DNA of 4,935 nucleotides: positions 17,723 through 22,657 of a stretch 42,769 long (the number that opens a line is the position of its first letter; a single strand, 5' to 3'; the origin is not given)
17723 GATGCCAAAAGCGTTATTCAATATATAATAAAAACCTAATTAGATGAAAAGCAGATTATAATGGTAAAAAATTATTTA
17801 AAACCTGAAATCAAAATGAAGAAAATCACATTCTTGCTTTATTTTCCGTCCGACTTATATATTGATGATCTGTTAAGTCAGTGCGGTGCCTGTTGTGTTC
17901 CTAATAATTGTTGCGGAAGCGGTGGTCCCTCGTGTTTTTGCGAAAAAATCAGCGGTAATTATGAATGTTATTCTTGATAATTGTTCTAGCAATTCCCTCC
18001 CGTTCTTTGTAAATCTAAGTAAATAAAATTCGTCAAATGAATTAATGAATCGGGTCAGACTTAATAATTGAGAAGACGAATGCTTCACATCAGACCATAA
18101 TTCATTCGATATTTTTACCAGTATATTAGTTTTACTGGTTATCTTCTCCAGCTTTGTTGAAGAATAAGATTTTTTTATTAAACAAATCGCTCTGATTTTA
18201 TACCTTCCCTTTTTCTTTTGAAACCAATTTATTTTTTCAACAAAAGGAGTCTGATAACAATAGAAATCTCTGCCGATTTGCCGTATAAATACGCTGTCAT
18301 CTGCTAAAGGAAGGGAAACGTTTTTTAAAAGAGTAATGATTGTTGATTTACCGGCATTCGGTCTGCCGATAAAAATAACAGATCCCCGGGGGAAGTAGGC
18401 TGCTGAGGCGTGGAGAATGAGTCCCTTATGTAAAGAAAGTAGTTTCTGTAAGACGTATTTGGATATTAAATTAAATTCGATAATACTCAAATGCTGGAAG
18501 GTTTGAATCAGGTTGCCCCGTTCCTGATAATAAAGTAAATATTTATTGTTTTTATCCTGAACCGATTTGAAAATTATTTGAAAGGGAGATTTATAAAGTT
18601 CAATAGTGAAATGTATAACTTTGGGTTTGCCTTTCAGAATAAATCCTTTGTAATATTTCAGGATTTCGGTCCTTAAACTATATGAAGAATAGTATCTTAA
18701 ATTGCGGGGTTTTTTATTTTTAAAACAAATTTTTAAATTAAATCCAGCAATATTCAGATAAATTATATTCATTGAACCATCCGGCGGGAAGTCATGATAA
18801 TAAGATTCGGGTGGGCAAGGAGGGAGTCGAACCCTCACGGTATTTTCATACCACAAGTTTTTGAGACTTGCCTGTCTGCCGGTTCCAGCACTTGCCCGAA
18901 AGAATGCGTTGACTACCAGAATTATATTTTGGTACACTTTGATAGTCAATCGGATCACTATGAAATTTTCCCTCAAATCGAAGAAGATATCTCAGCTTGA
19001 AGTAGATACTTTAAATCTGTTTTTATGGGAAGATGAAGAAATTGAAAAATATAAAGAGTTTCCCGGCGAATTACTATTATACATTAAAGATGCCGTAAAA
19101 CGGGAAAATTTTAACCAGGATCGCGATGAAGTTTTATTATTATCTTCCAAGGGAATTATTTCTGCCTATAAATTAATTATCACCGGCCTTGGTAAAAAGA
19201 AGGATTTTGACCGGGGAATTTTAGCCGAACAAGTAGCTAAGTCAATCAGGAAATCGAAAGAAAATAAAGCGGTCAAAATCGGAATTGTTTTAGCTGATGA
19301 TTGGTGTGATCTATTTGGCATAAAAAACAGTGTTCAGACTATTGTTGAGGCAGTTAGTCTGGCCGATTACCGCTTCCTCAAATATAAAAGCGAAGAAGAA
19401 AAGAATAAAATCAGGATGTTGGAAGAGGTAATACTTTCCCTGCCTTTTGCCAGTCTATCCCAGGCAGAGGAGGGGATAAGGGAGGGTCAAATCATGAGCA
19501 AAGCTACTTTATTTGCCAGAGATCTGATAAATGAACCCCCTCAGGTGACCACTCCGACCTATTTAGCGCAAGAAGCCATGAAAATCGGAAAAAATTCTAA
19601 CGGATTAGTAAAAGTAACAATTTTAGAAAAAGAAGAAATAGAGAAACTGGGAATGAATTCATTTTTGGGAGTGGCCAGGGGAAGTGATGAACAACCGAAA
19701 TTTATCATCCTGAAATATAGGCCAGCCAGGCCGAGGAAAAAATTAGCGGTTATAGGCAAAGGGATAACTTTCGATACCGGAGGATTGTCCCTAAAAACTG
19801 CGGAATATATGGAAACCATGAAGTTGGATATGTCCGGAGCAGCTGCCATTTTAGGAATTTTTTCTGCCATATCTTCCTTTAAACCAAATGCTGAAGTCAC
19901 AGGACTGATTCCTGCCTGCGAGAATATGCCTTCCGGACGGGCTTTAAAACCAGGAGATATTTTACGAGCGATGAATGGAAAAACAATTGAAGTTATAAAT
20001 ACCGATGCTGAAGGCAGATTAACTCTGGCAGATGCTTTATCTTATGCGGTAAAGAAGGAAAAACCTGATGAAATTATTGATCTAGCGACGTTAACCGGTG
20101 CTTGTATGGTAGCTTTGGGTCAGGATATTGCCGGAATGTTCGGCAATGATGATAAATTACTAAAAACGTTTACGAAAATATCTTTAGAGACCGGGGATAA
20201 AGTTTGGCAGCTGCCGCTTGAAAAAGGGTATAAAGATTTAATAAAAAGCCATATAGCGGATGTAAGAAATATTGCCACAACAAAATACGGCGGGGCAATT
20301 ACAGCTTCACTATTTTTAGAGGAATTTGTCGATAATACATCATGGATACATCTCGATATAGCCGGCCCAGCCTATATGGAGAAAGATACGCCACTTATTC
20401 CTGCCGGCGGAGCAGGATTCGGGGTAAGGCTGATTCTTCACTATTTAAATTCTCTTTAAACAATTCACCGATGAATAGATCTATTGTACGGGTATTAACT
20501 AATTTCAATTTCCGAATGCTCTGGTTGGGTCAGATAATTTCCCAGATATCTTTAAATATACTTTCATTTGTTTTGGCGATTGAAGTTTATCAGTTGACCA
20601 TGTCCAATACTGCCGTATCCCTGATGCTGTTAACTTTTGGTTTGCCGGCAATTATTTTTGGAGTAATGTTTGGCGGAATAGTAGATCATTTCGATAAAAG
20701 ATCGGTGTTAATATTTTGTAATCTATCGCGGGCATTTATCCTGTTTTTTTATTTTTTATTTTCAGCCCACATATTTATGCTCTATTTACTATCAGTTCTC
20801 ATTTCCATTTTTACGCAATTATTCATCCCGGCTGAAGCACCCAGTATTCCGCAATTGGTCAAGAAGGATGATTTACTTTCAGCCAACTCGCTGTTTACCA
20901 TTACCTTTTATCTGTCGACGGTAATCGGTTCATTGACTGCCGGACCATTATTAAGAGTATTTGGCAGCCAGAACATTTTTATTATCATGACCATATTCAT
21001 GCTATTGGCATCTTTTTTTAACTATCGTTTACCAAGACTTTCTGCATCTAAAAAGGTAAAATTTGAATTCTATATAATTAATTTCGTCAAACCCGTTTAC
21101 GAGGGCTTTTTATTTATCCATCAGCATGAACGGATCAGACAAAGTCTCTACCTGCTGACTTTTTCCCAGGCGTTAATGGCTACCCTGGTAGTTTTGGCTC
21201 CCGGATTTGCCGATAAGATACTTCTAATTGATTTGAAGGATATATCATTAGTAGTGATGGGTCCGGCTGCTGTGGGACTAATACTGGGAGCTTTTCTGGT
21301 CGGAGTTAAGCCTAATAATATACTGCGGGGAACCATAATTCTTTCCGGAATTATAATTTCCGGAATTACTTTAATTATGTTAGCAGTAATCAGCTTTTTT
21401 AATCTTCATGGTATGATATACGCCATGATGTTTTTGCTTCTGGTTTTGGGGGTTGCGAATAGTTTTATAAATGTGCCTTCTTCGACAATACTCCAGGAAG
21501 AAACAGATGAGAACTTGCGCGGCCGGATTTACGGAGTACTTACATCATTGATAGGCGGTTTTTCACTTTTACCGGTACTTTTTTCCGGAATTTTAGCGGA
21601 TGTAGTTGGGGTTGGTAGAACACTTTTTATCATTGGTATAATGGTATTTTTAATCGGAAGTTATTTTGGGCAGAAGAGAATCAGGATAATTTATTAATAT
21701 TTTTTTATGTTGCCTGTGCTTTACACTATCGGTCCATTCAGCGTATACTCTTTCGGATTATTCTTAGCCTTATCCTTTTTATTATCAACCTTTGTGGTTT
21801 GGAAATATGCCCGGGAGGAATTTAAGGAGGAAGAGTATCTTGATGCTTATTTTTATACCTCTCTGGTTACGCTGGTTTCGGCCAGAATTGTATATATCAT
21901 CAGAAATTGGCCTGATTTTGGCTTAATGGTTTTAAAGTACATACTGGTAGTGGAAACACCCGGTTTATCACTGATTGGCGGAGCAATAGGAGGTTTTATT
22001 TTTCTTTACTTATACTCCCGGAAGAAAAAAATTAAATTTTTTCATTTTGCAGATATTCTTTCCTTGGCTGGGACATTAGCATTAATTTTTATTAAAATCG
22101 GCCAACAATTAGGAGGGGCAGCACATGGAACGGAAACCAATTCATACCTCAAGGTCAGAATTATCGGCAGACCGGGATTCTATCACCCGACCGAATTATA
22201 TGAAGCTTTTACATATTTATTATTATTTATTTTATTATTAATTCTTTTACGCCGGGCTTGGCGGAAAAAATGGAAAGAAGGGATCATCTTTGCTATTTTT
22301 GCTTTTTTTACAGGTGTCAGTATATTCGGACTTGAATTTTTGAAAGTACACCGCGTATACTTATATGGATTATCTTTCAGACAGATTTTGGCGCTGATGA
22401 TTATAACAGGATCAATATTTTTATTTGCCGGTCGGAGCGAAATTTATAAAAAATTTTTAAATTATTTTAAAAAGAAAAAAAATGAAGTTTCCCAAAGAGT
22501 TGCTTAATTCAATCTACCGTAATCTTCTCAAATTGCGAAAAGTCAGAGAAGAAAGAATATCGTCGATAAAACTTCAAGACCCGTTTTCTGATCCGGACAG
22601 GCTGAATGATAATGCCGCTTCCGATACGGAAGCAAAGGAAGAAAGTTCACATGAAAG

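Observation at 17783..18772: Cys-rich 64-aa peptide ORF converging on and overlapping an HPr-kinase-like gene beside tRNA-Leu: candidate minimal peptide-modification pair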

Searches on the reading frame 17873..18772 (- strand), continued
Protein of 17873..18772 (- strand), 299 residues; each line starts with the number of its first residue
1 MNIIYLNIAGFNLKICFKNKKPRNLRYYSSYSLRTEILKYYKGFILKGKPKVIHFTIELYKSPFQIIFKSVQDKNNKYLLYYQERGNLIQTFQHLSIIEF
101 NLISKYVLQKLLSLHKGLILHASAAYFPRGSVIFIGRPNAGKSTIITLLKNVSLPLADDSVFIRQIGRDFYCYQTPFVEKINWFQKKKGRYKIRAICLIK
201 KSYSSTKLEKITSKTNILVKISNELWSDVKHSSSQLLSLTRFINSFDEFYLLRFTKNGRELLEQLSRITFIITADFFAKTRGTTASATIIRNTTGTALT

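Call 54: search_protein_representatives(alignment_id=A1)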
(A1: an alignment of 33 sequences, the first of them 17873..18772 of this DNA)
Query: 33 sequences, 267 profile positions. Proteins with E-value up to 0.001 (for the whole library): 20594; up to 1e-10: 4792; up to 1e-30: 675. The best 150 are listed.
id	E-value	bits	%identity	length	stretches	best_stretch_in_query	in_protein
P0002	1.1e-92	326.6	-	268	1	1-264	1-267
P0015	1.6e-90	319.7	-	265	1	1-265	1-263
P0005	2.1e-89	316.0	-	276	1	2-265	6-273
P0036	4.8e-88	311.5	-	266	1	3-263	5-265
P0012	9.1e-88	310.6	-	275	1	1-266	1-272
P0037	1.9e-87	309.5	-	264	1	1-262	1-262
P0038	2.9e-87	308.9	-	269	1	2-264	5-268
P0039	8.3e-87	307.4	-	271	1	3-262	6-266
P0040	1.1e-86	307.0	-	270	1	2-262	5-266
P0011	4.0e-86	305.2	-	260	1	1-261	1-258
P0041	4.3e-86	305.1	-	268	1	3-264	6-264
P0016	1.0e-85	303.8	-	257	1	1-256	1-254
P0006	1.8e-85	303.1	-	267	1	1-264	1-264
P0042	4.0e-85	301.9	-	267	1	3-263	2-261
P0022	9.8e-85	300.6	-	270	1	3-263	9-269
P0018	2.2e-84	299.5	-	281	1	2-264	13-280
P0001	1.0e-81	290.7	-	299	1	1-265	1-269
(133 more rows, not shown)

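Call 56: find_encoding_contigs(protein=P0006, flank=6000, max_places=2)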
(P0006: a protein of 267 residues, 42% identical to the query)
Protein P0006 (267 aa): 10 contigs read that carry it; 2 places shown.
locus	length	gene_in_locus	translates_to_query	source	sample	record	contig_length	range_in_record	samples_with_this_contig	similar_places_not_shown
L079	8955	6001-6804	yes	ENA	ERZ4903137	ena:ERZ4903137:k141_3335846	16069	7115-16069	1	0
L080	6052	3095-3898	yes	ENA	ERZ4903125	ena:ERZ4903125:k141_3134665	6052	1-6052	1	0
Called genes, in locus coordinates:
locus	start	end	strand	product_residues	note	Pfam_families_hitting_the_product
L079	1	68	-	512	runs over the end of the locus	PF13231:PMT_2 (weak)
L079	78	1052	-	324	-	-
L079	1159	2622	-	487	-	-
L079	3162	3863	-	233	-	PF13518:HTH_28 (weak)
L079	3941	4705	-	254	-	PF00881:Nitroreductase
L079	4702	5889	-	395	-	PF02624:YcaO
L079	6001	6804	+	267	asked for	PF27840:ScmC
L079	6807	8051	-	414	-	-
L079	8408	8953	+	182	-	?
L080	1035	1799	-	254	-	PF00881:Nitroreductase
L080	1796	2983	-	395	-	PF02624:YcaO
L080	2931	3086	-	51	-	-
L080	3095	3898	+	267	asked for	PF27840:ScmC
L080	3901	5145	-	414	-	-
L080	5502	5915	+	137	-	-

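Call 57: find_encoding_contigs(protein=P0003, flank=6000, max_places=2)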
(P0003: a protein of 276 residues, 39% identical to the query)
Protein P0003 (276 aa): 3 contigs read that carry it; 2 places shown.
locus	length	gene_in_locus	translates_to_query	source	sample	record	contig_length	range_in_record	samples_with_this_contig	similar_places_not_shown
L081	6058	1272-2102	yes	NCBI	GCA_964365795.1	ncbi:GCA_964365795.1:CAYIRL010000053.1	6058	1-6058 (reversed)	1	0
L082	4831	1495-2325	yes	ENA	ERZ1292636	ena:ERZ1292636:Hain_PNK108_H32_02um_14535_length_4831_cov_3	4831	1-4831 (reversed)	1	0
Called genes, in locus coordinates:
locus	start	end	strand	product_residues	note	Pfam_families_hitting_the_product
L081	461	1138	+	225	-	PF08843:AbiEii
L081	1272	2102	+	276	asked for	PF27840:ScmC (weak)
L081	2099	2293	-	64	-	-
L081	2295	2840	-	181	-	-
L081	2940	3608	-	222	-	PF08843:AbiEii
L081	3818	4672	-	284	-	-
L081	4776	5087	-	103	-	-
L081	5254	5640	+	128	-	PF05168:HEPN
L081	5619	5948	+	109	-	PF01909:NTP_transf_2, PF18765:Polbeta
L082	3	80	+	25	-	?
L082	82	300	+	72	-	PF07927:HicA_toxin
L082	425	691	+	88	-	-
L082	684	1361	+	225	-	PF08843:AbiEii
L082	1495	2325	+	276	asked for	PF27840:ScmC (weak)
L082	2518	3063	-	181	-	-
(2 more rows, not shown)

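Call 69: search_protein_families(library=ncbifam, alignment_id=A1, max_evalue=0.01)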
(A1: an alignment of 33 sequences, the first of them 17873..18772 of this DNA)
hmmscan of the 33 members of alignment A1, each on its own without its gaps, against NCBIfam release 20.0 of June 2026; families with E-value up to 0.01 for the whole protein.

A. member 1, window:17873-18772:- (299 aa): 1 family
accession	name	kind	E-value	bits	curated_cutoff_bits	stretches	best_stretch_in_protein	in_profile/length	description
NF000908.1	PRK00089.1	equivalog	0.0061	15.9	237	0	130-148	4-22/291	GTPase Era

B. families by the number of members that match (of 33 scanned): 59 families (the first 25 are shown)
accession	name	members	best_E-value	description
TIGR04249.1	SCM_chp_ScmC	30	1.6e-09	SynChlorMet cassette protein ScmC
TIGR04352.1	HprK_rel_A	18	1.4e-08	HprK-related kinase A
TIGR00679.1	hpr-ser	18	4.9e-07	HPr(Ser) kinase/phosphatase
TIGR04355.1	HprK_rel_B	11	6.3e-07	HprK-related kinase B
TIGR02324.1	CP_lyasePhnL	10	0.00019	phosphonate C-P lyase system protein PhnL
TIGR02673.1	FtsE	9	0.00012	cell division ATP-binding protein FtsE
NF000355.4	ribo_prot_ABC_F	9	0.00033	ribosomal protection-like ABC-F family protein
TIGR00152.1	TIGR00152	9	0.00065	dephospho-CoA kinase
TIGR02857.1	CydD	8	0.0025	thiol reductant ABC exporter subunit CydD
NF050005.1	ABC_ATPase_Uup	6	2.1e-05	ATP-binding cassette ATPase Uup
NF008442.0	PRK11288.1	6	2.3e-05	L-arabinose ABC transporter ATP-binding protein AraG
NF006821.0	PRK09344.1-3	6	5.7e-05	phosphoenolpyruvate carboxykinase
NF008381.0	PRK11176.1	5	0.00032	lipid A ABC transporter ATP-binding protein/permease MsbA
NF008358.0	PRK11147.1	4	3.3e-05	ABC transporter ATP-binding protein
NF007253.0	PRK09700.1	4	0.00014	D-allose ABC transporter ATP-binding protein AlsA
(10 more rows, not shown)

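Call 70: find_encoding_contigs(protein=P0015, flank=6000, max_places=1)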
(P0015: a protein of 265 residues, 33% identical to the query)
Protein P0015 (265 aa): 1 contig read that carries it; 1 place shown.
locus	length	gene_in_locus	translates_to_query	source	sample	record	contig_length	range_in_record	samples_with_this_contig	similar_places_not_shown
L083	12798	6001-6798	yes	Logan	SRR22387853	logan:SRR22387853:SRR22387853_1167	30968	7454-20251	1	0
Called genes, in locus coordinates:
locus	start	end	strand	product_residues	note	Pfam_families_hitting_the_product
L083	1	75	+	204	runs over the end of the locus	PF02397:Bac_transf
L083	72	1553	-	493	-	PF00884:Sulfatase, PF01663:Phosphodiest, PF01676:Metalloenzyme (weak), PF16347:SGSH_C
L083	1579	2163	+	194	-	-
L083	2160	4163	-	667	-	PF01663:Phosphodiest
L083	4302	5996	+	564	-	PF04932:Wzy_C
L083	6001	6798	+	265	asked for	PF27840:ScmC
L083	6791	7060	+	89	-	PF05402:PqqD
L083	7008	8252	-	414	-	PF14907:NTP_transf_5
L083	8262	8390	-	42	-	-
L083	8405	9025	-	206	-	-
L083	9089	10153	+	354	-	-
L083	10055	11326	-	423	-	PF13231:PMT_2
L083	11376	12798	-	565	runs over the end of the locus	PF03717:PBP_dimer, PF00905:Transpeptidase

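Call 71: find_encoding_contigs(protein=P0023, flank=6000, max_places=1)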
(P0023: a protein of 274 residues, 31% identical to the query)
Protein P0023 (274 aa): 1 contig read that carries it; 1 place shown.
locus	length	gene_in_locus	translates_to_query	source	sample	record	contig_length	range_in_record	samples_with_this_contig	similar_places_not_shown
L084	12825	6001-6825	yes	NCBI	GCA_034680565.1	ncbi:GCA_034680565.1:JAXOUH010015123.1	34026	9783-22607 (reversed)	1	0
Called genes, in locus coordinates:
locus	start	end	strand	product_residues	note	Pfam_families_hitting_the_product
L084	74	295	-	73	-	-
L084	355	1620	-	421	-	PF02624:YcaO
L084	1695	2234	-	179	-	-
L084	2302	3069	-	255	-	PF00881:Nitroreductase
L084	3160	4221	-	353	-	-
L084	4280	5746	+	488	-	PF13473:Cupredoxin_1 (weak)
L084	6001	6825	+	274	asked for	PF27840:ScmC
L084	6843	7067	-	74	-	-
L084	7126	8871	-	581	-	PF04134:DCC1-like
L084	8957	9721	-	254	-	PF00881:Nitroreductase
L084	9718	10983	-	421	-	PF02624:YcaO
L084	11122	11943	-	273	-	-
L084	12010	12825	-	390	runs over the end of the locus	-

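Call 72: find_encoding_contigs(protein=P0018, flank=6000, max_places=1)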
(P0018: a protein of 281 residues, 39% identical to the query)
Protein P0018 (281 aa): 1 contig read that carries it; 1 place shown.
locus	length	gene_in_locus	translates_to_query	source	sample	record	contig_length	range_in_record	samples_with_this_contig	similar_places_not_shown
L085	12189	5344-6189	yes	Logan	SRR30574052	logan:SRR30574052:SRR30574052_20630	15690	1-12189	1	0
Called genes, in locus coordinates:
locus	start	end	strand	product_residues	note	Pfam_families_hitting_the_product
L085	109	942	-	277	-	-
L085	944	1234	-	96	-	PF05402:PqqD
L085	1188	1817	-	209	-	PF02397:Bac_transf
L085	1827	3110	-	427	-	PF13173:AAA_14, PF13635:DUF4143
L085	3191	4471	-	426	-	PF00717:Peptidase_S24 (faint), PF14907:NTP_transf_5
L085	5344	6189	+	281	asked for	PF27840:ScmC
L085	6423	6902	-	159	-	PF13884:Peptidase_S74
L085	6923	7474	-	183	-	-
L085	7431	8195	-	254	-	PF00881:Nitroreductase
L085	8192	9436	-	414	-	PF02624:YcaO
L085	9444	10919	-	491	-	PF13231:PMT_2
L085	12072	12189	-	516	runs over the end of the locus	-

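Call 85: search_solved_structures(query=L073:7957-8214:-, max_evalue=1, show_alignments=2)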
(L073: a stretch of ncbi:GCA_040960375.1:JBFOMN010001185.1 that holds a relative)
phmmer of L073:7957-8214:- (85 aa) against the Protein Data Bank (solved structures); distinct sequences matched with E-value up to 1: 3.
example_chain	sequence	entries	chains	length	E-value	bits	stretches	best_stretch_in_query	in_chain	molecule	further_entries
5v1u_A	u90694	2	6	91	0.011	19.6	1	5-81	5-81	TbiB1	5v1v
6jx3_B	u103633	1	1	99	0.018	18.9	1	11-80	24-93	TfuB1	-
9x90_B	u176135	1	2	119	0.065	17.1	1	8-84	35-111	Lasso peptide biosynthesis PqqD family chaperone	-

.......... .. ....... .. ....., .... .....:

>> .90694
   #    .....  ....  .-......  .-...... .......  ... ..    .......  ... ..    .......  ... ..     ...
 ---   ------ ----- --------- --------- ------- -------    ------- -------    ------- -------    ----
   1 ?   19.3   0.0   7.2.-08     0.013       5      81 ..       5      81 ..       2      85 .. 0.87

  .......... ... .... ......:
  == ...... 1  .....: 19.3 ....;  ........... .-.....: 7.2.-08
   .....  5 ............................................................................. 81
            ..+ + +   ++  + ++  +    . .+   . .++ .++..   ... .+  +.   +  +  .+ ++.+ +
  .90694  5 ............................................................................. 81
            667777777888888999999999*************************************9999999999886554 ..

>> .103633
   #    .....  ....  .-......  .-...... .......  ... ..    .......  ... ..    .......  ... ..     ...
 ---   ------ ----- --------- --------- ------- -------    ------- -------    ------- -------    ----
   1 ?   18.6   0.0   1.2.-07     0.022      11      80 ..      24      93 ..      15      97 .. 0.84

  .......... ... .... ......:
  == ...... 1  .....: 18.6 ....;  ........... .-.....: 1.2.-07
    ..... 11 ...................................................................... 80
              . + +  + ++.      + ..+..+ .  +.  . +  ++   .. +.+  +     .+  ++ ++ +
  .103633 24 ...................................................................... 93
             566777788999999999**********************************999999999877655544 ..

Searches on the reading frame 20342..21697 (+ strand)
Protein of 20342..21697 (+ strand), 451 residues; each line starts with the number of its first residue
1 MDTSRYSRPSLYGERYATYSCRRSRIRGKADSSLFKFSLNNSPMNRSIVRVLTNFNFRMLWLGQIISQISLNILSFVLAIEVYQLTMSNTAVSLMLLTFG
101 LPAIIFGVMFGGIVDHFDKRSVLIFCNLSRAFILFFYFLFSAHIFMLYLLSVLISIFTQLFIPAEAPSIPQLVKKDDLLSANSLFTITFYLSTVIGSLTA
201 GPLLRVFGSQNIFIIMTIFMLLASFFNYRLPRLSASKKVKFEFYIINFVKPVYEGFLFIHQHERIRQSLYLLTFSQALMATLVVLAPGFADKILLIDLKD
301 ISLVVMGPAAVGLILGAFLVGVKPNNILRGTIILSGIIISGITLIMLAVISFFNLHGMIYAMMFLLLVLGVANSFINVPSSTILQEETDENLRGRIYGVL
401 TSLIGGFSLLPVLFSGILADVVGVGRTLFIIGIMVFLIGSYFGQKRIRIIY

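Call 68: search_protein_families(library=pfam, proteins=[window:20342-21697:+], max_evalue=0.001)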
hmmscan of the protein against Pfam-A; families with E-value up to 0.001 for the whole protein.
window:20342-21697:+ (451 aa): 2 families
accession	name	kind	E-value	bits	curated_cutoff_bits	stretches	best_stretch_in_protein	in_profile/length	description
PF07690.21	MFS_1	-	2.7e-32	112.5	33.4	1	60-404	1-339/347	Major Facilitator Superfamily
PF05977.19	MFS_3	-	2.7e-14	52.9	27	1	53-438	8-386/524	Transmembrane secretion effector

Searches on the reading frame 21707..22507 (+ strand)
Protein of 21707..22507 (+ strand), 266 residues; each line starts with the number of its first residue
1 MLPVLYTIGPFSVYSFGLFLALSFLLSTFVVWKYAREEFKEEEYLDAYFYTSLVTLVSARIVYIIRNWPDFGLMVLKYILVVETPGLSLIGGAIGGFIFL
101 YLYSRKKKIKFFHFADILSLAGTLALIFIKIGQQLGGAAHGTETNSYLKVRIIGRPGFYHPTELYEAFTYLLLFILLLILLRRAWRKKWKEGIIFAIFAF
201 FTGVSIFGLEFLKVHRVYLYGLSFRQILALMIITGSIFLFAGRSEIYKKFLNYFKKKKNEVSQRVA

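Call 68: search_protein_families(library=pfam, proteins=[window:21707-22507:+], max_evalue=0.001)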
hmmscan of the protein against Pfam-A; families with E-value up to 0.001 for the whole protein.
window:21707-22507:+ (266 aa): 1 family
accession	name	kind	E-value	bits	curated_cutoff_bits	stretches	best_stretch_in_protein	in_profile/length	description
PF01790.23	LGT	-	1.8e-36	126.1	24.9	1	3-240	1-238/240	Prolipoprotein diacylglyceryl transferase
